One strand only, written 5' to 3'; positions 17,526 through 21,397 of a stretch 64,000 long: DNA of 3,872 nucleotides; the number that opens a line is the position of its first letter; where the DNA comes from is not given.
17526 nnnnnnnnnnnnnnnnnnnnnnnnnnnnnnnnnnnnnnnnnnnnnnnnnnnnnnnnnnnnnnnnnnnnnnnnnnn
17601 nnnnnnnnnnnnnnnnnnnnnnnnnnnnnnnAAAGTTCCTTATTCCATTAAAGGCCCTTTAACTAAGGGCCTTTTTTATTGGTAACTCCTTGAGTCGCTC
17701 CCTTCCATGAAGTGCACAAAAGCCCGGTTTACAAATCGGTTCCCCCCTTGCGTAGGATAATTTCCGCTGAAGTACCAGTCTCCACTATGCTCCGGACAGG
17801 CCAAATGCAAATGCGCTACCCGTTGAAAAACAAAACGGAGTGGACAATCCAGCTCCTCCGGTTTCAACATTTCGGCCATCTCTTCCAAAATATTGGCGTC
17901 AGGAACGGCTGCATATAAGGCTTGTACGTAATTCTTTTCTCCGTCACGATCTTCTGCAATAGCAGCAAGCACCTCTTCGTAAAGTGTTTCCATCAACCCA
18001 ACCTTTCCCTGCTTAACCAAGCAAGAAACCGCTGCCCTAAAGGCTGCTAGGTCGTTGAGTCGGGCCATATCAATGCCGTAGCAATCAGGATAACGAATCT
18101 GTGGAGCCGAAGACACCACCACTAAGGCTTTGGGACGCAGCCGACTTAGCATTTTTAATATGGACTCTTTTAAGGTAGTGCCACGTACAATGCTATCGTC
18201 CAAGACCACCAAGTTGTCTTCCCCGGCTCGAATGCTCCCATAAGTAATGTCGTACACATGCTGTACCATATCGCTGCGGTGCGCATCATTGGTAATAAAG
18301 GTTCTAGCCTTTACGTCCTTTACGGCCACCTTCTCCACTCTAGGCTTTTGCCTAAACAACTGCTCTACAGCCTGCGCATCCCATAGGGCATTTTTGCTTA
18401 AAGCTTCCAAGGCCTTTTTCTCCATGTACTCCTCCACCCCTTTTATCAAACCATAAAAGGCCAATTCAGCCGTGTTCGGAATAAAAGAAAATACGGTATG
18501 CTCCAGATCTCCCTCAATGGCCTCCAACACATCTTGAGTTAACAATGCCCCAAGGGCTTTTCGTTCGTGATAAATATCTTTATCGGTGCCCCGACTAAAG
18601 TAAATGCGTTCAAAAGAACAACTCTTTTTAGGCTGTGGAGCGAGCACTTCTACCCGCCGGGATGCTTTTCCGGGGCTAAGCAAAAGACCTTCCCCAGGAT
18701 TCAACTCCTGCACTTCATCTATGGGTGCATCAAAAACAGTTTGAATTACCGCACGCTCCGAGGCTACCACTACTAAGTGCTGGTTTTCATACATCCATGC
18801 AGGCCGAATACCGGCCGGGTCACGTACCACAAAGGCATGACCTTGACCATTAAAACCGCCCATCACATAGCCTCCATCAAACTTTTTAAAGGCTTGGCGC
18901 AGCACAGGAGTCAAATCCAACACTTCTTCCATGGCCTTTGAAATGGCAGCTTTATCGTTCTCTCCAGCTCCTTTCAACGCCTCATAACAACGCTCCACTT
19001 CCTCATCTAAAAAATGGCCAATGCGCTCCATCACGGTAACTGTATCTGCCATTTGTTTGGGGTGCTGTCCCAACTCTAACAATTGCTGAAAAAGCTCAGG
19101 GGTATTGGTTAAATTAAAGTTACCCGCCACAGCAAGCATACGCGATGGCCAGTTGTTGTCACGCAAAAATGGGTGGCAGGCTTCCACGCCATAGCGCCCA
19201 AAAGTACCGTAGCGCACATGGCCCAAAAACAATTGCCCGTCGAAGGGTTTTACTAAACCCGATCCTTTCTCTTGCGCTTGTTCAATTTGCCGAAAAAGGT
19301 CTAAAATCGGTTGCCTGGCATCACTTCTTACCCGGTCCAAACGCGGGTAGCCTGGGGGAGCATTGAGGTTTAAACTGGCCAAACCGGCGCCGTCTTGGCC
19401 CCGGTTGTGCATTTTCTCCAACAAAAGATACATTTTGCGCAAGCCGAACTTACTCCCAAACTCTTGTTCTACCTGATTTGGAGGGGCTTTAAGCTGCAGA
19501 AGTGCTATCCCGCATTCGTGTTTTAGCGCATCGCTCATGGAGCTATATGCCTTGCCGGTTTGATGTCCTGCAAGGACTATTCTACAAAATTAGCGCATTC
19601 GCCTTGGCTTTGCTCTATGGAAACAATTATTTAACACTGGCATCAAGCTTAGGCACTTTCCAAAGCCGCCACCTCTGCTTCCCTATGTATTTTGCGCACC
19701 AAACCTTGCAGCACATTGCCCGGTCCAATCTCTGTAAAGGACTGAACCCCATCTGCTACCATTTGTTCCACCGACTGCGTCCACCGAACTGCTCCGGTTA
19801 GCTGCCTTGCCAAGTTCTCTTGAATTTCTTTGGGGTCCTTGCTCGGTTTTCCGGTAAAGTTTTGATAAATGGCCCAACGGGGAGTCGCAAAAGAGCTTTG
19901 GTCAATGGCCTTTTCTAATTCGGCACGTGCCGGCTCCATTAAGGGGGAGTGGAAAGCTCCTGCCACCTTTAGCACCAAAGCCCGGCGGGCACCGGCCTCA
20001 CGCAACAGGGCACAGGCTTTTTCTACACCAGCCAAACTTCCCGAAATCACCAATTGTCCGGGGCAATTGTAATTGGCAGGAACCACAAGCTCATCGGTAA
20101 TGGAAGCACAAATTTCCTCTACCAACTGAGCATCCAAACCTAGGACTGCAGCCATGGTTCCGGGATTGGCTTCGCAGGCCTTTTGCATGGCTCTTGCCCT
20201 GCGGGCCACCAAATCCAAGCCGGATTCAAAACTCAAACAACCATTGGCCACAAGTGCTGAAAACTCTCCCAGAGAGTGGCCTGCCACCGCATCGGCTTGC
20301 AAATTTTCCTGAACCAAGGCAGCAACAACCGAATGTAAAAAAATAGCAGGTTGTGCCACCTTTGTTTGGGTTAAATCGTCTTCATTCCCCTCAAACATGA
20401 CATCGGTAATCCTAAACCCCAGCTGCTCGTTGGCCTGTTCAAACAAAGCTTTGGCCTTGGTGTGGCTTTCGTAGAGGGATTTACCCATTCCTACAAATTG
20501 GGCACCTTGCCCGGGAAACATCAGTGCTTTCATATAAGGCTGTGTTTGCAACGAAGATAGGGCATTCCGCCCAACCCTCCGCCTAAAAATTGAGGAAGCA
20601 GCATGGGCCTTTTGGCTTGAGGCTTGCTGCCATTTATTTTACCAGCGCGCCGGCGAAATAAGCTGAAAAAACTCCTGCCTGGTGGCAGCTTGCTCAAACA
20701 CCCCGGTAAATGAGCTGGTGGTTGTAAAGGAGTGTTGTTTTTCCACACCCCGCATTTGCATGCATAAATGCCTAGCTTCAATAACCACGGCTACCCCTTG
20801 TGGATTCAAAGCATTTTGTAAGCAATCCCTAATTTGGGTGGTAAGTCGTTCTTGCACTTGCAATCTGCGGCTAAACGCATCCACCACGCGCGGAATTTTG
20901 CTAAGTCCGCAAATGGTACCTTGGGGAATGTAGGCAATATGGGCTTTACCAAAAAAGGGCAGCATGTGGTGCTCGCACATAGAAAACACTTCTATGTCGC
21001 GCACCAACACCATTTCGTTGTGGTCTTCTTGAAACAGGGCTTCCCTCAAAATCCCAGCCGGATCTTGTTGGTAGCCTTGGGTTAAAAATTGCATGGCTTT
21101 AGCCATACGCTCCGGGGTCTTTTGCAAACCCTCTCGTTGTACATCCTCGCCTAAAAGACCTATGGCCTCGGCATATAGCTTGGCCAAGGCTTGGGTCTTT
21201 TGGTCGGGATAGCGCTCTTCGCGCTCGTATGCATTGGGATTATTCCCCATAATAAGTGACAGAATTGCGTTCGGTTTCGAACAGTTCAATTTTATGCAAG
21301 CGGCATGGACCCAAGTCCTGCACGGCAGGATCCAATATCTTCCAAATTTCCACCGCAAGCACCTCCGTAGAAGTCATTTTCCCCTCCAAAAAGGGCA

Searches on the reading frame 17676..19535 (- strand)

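Call 58: search_protein_families(library=pfam, proteins=[window:17676-19535:-], max_evalue=0.00001)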
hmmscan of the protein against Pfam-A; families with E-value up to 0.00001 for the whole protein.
window:17676-19535:- (619 aa): 2 families
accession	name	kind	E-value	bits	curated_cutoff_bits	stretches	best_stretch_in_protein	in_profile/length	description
PF13537.11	GATase_7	-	9e-08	32.6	25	0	194-264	54-121/123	Glutamine amidotransferase domain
PF13522.11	GATase_6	-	5.7e-06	26.8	27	0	99-190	9-91/130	Glutamine amidotransferase domain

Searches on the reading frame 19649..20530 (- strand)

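Call 58: search_protein_families(library=pfam, proteins=[window:19649-20530:-], max_evalue=0.00001)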
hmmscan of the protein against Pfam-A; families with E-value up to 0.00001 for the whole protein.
window:19649-20530:- (293 aa): 1 family
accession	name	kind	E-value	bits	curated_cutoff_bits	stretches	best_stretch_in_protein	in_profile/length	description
PF00698.26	Acyl_transf_1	-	8.3e-43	147.5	32.7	1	4-284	3-281/319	Acyl transferase domain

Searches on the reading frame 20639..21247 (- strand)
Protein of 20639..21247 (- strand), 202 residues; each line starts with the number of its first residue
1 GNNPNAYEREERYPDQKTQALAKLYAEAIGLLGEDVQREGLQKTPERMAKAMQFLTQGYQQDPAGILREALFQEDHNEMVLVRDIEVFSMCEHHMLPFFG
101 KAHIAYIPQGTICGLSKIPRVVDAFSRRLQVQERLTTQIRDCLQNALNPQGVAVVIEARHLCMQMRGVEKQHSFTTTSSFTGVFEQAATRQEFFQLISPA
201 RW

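Call 58: search_protein_families(library=pfam, proteins=[window:20639-21247:-], max_evalue=0.00001)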
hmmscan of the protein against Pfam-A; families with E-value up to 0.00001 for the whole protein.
window:20639-21247:- (202 aa): 1 family
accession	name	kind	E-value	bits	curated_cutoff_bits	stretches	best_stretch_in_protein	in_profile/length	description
PF01227.27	GTP_cyclohydroI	-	5e-75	251.3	27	1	25-197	5-178/179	GTP cyclohydrolase I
